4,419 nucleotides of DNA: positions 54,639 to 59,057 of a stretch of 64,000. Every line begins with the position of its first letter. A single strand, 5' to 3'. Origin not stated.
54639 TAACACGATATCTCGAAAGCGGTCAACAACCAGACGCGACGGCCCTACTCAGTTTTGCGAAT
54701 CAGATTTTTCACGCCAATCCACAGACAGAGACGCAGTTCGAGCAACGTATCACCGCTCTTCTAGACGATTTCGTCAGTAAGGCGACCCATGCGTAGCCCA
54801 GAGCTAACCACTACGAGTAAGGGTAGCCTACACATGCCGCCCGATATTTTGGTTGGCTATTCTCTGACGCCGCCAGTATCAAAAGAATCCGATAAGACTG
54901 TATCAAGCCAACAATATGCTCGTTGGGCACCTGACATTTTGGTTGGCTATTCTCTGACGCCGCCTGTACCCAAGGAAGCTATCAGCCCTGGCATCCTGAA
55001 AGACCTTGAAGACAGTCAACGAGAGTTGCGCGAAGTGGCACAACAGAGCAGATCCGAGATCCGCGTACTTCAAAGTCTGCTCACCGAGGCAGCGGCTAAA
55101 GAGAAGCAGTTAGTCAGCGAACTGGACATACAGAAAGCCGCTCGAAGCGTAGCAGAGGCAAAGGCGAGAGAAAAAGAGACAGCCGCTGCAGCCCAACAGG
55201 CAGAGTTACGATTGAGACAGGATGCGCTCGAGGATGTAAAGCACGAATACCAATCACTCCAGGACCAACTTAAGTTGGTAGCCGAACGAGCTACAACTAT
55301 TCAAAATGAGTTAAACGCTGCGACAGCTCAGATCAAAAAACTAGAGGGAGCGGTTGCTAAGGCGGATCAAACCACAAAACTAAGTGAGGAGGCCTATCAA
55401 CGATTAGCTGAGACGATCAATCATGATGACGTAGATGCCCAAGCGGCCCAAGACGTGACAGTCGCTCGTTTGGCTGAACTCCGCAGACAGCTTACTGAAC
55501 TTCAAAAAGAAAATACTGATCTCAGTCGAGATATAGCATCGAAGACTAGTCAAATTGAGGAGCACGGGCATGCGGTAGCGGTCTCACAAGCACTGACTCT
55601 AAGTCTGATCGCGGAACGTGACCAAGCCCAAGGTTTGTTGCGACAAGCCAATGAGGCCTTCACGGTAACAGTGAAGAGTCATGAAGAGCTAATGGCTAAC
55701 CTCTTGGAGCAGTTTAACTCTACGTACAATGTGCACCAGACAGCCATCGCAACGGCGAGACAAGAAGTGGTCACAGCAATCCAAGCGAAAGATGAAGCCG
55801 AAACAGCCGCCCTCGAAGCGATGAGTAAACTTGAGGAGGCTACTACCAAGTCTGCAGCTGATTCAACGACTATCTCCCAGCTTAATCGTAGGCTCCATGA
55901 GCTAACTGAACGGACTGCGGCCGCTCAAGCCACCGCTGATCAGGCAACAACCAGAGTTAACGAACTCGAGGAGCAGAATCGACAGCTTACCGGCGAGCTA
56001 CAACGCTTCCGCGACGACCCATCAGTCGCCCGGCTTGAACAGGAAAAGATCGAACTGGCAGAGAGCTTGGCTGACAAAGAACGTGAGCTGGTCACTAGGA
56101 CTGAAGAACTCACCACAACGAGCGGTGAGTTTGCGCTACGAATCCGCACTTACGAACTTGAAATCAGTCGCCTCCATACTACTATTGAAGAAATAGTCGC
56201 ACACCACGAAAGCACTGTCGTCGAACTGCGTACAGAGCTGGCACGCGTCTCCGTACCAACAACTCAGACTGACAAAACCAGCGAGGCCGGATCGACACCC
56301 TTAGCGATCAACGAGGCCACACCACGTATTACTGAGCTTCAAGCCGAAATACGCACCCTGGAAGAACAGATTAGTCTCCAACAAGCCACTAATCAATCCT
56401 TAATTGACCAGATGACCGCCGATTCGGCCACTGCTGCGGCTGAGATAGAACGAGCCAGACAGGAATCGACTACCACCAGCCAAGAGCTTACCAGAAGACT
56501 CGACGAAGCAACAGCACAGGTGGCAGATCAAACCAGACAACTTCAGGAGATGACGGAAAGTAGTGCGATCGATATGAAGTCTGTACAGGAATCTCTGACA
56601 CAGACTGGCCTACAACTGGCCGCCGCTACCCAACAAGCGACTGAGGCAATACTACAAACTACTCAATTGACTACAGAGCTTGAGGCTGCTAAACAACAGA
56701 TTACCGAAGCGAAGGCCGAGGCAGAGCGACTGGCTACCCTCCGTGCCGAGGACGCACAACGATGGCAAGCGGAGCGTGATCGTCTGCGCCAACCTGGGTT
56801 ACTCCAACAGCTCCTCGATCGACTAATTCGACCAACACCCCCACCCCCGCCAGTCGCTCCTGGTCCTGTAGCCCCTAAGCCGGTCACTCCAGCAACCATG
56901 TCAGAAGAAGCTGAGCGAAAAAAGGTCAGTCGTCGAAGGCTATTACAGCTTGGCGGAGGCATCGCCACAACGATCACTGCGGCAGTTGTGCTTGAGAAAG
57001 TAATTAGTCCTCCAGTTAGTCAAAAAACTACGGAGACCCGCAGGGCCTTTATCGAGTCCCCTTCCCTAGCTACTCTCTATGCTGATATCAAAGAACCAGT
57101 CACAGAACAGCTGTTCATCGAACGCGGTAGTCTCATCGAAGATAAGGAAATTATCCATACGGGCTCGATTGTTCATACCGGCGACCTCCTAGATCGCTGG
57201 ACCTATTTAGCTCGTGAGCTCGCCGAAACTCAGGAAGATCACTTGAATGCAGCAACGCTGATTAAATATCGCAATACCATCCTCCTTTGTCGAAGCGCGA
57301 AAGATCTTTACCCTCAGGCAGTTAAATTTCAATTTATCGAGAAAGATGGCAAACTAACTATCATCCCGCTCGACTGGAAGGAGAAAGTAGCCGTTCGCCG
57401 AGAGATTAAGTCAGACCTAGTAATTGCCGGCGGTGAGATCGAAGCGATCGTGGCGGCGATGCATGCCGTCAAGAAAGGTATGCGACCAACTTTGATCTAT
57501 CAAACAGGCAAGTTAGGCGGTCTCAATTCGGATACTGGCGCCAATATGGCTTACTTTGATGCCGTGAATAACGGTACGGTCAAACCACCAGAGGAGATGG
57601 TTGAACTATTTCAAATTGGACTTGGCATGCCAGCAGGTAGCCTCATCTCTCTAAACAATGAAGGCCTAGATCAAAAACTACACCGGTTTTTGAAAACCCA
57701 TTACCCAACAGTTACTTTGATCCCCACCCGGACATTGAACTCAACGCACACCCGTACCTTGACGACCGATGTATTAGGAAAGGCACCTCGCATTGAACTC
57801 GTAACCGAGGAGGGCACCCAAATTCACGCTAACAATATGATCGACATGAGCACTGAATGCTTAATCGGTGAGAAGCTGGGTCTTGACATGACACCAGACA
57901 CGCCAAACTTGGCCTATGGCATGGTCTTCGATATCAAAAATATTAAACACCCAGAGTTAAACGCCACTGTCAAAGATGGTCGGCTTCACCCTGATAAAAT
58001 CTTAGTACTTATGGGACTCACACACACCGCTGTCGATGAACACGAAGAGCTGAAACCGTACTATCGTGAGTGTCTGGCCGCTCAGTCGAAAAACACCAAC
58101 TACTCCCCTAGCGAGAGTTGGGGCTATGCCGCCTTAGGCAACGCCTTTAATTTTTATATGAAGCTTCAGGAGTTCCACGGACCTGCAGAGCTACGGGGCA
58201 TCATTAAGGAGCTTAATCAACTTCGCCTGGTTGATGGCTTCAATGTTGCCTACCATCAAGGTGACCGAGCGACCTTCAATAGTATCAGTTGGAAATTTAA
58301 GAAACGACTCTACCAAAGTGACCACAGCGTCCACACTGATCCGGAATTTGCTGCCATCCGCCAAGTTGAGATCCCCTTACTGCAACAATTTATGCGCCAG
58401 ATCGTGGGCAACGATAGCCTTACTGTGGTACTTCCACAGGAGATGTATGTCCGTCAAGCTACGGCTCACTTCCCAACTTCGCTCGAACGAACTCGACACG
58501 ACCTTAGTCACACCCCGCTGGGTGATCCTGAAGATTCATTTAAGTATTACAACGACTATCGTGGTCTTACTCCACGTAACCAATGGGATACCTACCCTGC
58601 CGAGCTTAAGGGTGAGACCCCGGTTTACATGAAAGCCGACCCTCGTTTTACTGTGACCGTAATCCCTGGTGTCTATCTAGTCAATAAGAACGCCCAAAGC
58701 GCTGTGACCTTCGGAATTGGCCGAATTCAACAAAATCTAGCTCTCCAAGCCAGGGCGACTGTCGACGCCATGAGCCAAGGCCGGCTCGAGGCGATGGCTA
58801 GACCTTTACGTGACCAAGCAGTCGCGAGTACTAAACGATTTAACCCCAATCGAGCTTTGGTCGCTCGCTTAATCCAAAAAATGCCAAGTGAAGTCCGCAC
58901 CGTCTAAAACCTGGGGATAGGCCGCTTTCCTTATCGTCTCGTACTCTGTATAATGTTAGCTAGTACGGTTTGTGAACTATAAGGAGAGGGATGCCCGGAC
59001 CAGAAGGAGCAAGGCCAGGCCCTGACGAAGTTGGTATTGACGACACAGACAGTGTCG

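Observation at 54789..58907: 1372-aa membrane-anchored coiled-coil protein with duplicated N-terminal motif and a C-terminal domain carrying a Rossmann-like string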

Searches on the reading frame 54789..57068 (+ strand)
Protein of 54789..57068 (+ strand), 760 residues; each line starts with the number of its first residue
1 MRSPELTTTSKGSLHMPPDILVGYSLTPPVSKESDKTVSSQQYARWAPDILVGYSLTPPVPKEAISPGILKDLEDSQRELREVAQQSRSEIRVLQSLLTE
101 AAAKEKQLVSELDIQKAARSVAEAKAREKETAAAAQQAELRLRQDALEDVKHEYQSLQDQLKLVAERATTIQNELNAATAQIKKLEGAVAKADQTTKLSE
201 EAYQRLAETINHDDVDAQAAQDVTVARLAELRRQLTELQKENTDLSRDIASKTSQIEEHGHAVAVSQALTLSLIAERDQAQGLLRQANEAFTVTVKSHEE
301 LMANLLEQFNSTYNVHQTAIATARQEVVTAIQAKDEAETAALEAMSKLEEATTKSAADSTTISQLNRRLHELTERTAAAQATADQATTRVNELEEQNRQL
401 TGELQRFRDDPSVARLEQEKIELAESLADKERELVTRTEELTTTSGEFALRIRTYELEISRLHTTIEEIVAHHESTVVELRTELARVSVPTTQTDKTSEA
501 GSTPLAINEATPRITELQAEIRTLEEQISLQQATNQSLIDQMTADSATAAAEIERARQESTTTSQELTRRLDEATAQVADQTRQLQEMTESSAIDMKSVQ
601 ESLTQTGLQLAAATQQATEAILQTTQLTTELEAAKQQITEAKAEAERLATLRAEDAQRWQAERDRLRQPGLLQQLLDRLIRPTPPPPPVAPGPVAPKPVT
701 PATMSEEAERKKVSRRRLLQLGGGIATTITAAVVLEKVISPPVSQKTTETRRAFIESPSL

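Call 46: search_protein_families(library=phrogs, proteins=[window:54789-56945:+], max_evalue=0.01)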
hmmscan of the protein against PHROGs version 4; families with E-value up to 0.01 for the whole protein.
window:54789-56945:+ (719 aa): 1 family
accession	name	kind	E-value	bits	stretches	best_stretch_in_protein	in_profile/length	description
phrog_4211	-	tail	0.0096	13.9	0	84-642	1119-1655/2625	tail length tape measure protein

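Call 60: predict_structure(protein=window:54789-57068:+)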
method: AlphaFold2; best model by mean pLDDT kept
length: 760 residues; sequences in the alignment: 1
mean_pLDDT: 60.7   pTM: 0.32
mean pLDDT of the five models: 60.7, 57.3, 56.8, 55.6, 53.7
residues with pLDDT >= 90: 0; 70-90: 254; 50-70: 311; < 50: 195
segments of 3 or more residues with pLDDT < 50: 1-62, 206-216, 487-512, 591-594, 678-716, 718-760
pLDDT, mean of each block of 10 residues (from residue 1): 31 30 31 36 35 32 55 74 76 75 72 68 64 63 67 67 64 62 61 54 45 46 59 70 73 73 69 70 70 72 75 81 84 83 78 66 82 84 85 84 75 71 73 75 70 70 67 60 51 31 38 58 66 66 62 62 67 67 64 56 68 61 66 64 65 68 60 50 32 32 39 45 37 35 35 39
secondary structure, 60 per line:
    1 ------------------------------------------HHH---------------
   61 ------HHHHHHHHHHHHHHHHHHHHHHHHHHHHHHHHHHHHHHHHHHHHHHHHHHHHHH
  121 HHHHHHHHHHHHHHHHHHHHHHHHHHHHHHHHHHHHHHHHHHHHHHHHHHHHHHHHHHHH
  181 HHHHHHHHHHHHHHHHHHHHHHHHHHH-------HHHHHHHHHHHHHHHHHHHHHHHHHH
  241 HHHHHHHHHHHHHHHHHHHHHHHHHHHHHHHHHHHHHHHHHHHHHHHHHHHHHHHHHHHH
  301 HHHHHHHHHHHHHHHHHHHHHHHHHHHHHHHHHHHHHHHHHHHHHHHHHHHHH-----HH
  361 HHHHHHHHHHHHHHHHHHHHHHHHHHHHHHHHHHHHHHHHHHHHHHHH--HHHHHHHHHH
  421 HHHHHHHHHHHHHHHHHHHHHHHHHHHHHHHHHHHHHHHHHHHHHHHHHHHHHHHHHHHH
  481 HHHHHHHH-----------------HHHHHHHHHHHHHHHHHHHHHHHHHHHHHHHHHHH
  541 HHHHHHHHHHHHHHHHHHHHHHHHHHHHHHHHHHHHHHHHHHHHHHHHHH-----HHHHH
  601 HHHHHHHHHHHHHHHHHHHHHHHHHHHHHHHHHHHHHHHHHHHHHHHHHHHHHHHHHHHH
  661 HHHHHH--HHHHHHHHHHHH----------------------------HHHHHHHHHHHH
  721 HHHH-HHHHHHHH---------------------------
elements in order (helices of 4 or more, strands of 3 or more residues): H67-207 H215-353 H359-408 H411-488 H506-590 H596-666 H669-680 H709-724 H726-733

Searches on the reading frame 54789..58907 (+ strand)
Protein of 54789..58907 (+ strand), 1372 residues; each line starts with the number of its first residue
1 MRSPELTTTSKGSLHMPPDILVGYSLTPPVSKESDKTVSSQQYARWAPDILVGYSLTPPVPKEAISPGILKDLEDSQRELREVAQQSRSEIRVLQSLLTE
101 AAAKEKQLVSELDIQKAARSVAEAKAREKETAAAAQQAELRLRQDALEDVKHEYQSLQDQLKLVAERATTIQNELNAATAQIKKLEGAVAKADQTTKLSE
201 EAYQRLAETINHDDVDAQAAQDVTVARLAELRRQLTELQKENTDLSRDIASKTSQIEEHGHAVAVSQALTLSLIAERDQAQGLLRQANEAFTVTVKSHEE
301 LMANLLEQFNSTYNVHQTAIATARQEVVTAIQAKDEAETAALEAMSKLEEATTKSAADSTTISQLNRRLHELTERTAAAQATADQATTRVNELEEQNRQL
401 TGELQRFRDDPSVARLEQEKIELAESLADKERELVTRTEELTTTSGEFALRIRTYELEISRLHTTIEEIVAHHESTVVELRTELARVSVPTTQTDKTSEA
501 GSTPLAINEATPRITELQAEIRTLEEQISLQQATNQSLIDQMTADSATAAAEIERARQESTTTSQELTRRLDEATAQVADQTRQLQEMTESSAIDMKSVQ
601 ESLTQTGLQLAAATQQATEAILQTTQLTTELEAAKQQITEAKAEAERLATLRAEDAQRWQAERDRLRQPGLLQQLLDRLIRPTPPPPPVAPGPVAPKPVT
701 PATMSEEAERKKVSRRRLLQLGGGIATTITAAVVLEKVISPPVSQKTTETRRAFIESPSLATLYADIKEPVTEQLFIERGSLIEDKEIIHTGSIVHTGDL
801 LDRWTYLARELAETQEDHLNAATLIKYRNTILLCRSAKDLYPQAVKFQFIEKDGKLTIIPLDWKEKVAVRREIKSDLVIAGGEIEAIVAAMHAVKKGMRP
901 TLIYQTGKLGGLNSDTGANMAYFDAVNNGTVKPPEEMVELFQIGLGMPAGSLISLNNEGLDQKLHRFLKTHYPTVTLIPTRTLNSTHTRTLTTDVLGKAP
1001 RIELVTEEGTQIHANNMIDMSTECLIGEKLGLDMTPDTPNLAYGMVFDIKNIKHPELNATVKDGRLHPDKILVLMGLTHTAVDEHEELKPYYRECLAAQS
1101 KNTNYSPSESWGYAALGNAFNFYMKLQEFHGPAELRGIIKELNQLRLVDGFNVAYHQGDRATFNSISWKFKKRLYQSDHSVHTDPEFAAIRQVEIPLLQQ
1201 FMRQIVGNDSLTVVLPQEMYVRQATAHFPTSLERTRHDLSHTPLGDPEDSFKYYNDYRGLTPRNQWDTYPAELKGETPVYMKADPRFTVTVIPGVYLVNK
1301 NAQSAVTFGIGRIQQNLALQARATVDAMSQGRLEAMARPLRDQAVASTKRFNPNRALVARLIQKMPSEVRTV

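Call 7: search_protein_families(library=pfam, proteins=[window:54789-58907:+], max_evalue=0.01)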
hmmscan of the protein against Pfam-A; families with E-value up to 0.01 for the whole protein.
window:54789-58907:+ (1372 aa): 2 families
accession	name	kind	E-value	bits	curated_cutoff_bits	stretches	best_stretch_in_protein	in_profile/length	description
PF12831.13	FAD_oxidored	-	2.1e-05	24.4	27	1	876-1092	1-190/416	FAD dependent oxidoreductase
PF12296.13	HsbA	-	0.0086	17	33.5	1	169-270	2-106/121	Hydrophobic surface binding protein A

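Call 11: find_homologous_proteins(query=window:54789-58907:+)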
Query window:54789-58907:+ (1372 aa): 1 proteins with E <= 0.001 among 8000 candidates.
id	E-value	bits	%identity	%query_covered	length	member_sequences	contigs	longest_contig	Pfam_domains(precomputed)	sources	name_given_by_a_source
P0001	0.0e+0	2960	100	100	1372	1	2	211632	-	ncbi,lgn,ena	-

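Call 12: find_encoding_contigs(protein=P0001, flank=10000, max_places=4)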
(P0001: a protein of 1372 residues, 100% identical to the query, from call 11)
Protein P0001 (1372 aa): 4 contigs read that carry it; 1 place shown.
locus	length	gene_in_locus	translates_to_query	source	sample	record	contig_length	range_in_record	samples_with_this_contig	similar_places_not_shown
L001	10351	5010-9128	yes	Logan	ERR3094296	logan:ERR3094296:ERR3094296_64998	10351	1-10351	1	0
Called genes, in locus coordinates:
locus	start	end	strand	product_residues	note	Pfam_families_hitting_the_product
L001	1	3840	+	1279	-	?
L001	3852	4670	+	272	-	-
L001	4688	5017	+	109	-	-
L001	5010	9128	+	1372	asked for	-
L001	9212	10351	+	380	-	?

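Call 16: search_protein_families(library=ncbifam, proteins=[window:54789-58907:+], max_evalue=0.01)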
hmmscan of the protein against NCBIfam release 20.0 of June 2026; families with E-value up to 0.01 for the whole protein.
window:54789-58907:+ (1372 aa): 3 families
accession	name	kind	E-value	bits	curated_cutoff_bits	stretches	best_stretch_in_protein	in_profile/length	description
TIGR02169.1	SMC_prok_A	equivalog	2.6e-05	22.1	729.4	1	70-267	318-511/1165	chromosome segregation protein SMC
TIGR02168.1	SMC_prok_B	equivalog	3e-05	22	567.35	1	226-471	700-952/1181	chromosome segregation protein SMC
TIGR04523.1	Mplasa_alph_rch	subfamily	0.0093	13.9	270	0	71-471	180-582/745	helix-rich protein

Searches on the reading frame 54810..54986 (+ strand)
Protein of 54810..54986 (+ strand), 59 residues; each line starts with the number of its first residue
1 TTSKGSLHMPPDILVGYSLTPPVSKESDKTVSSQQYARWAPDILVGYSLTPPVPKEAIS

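Call 61: find_homologous_proteins(query=A3, max_evalue=10)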
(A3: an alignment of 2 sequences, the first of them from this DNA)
Query A3 (2 sequences): 1 candidates shared short words with the query, none scored E <= 10.
